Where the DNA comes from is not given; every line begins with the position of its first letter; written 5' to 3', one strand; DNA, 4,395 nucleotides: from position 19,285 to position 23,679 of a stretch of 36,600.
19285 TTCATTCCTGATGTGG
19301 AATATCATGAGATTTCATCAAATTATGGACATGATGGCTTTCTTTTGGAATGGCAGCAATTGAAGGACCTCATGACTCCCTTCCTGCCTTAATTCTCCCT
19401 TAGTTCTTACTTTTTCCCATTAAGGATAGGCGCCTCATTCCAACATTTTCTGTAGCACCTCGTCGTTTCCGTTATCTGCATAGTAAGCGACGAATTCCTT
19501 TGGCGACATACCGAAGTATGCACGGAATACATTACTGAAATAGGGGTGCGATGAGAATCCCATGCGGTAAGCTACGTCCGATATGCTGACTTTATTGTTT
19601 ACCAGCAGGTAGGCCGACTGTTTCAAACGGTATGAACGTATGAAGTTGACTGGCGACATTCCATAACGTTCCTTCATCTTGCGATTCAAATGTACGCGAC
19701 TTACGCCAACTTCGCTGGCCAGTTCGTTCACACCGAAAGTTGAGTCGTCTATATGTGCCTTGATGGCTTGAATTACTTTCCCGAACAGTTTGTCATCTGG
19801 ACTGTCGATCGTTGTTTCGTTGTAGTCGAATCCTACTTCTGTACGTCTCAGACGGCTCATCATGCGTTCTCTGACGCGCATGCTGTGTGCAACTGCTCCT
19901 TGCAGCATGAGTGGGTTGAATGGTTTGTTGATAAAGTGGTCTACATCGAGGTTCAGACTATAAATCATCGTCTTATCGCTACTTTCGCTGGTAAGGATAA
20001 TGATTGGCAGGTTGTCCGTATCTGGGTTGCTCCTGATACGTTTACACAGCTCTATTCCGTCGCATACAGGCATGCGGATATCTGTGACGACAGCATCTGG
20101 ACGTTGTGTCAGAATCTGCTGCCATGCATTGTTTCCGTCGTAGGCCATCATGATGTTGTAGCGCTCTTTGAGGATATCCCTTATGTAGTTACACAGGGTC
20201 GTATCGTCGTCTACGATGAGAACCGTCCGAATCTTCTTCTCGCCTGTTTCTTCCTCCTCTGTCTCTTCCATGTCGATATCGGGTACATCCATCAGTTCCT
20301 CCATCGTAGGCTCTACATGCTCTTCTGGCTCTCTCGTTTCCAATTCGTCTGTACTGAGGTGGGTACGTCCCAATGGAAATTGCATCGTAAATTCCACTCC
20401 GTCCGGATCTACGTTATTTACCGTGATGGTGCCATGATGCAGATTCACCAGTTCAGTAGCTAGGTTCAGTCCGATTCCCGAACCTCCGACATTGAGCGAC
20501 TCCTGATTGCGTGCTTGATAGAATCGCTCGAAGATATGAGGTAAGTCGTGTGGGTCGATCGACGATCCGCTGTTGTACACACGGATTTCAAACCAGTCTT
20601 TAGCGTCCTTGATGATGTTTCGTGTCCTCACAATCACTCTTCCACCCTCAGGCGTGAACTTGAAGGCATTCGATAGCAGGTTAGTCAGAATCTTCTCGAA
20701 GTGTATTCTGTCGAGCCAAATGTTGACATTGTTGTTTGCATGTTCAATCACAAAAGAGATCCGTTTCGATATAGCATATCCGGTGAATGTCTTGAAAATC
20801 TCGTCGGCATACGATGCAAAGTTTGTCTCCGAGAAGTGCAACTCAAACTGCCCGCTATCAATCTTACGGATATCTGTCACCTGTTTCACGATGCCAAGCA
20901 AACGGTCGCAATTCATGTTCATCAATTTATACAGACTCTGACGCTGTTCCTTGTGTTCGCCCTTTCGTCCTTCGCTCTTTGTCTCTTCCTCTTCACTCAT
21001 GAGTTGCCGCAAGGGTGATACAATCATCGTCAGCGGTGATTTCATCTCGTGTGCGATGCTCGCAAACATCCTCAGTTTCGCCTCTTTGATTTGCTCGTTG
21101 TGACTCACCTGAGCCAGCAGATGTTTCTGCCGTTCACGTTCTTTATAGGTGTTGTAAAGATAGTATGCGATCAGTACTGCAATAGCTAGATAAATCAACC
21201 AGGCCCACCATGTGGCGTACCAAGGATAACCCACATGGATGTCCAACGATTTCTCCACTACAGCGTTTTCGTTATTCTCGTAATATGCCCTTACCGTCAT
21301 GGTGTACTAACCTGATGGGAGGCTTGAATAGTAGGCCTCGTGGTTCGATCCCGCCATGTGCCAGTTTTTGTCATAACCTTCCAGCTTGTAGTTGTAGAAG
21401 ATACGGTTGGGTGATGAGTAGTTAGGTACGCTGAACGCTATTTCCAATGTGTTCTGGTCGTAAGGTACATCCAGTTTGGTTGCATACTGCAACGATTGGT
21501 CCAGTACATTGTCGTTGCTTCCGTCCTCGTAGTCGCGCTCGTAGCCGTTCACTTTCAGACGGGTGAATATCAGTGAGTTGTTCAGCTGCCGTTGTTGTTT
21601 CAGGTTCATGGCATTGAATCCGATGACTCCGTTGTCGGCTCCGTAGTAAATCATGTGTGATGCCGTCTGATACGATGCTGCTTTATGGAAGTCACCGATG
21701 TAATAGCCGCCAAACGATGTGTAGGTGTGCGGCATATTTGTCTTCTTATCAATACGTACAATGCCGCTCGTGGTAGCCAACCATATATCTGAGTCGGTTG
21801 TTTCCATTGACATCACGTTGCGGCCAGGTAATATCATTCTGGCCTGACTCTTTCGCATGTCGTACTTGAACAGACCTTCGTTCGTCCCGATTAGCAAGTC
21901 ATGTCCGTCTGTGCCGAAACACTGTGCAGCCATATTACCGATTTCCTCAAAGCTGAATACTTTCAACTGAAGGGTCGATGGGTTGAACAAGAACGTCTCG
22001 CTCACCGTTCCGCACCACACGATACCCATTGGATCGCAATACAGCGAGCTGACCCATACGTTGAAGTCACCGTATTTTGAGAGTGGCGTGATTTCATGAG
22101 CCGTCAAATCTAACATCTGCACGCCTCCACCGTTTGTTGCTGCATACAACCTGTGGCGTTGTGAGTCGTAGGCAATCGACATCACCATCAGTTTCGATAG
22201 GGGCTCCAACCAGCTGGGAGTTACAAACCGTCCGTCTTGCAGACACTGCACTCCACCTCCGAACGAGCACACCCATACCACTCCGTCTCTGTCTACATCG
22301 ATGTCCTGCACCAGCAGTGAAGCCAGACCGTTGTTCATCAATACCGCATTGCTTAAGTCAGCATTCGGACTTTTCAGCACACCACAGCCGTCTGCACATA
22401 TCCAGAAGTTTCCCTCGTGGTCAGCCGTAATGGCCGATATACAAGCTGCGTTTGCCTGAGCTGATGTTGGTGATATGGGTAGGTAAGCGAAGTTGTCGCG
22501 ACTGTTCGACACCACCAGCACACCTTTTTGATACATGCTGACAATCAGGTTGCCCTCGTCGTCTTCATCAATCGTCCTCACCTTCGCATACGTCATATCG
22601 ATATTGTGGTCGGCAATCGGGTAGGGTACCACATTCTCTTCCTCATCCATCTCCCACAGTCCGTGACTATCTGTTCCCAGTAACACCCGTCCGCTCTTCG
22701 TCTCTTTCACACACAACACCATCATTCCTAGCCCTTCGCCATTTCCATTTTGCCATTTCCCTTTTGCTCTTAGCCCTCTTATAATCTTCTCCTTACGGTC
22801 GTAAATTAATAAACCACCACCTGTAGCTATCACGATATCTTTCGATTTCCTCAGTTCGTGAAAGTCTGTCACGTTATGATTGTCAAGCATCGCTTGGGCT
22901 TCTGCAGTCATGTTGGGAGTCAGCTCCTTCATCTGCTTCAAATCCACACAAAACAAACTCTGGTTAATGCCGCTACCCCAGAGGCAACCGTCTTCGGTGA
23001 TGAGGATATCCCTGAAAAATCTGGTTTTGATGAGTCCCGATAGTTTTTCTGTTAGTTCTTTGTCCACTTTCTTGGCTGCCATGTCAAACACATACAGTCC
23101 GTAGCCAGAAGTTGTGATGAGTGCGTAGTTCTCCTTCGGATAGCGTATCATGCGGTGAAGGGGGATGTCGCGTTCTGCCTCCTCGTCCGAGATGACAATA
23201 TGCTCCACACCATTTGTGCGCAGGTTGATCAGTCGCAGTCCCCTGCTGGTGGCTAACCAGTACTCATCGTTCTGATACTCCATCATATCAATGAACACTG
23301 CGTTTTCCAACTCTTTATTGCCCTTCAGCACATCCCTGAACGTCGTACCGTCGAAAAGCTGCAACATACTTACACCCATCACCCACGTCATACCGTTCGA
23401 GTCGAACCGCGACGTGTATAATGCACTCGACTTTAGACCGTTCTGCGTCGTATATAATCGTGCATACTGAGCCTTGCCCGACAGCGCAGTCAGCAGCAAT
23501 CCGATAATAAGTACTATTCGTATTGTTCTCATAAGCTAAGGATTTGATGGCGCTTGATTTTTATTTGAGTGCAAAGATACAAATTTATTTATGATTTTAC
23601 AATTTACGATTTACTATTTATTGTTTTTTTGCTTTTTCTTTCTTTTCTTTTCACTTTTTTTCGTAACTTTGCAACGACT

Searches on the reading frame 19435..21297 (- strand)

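Call 9: search_protein_families(library=pfam, proteins=[window:19435-21297:-], max_evalue=0.001)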
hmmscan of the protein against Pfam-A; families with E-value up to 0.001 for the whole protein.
window:19435-21297:- (620 aa): 5 families
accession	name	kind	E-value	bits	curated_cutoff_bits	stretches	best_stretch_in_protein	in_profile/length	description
PF00072.30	Response_reg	-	1.7e-25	89.8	30.2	1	359-468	1-109/111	Response regulator receiver domain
PF02518.31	HATPase_c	-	2e-23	83.4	26.4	1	196-310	2-110/111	Histidine kinase-, DNA gyrase B-, and HSP90-like ATPase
PF12833.13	HTH_18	-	1.6e-21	76.8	33.6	1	526-602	1-77/80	Helix-turn-helix domain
PF00165.29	HTH_AraC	-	3.1e-16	59.5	26.6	2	569-602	8-40/42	Bacterial regulatory helix-turn-helix proteins, AraC family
PF00512.31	HisKA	-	7.2e-07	29.6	26.9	1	73-149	1-66/66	His Kinase A (phospho-acceptor) domain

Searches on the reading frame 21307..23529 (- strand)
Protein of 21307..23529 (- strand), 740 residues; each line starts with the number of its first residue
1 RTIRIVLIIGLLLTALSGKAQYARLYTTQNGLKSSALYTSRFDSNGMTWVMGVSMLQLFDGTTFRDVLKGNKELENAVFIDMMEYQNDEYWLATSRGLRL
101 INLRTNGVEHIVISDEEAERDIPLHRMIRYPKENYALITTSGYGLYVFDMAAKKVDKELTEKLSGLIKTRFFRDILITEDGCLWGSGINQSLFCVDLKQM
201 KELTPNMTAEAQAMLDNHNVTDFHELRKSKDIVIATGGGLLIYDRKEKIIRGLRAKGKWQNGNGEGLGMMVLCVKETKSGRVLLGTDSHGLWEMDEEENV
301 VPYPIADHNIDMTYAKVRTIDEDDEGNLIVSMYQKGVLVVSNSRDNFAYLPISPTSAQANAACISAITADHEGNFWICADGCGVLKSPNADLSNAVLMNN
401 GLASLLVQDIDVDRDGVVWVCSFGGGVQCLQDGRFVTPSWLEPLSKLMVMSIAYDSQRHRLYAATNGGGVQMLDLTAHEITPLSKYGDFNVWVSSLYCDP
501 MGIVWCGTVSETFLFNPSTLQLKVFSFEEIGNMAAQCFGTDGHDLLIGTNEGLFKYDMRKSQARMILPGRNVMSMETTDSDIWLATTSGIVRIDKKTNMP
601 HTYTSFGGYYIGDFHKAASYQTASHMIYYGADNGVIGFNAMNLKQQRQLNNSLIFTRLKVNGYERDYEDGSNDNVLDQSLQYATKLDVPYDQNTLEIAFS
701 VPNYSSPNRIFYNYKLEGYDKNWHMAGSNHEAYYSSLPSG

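Call 9: search_protein_families(library=pfam, proteins=[window:21307-23529:-], max_evalue=0.001)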
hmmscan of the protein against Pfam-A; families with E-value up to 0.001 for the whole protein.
window:21307-23529:- (740 aa): 4 families
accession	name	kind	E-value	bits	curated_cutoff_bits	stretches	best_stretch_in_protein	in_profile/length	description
PF07494.17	Reg_prop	-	2.3e-13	49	20.4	0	490-508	4-22/24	Two component regulator propeller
PF07495.19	Y_Y_Y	-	3.7e-08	33.6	26.6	1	703-740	1-38/65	Y_Y_Y domain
PF21544.3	PorZ_N_b_propeller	-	0.00013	22.7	27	0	568-605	77-115/154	TSS9, PorZ, N-terminal beta-propeller domain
PF08450.18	SGL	-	0.0002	21.5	26.3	0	451-511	44-106/246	SMP-30/Gluconolactonase/LRE-like region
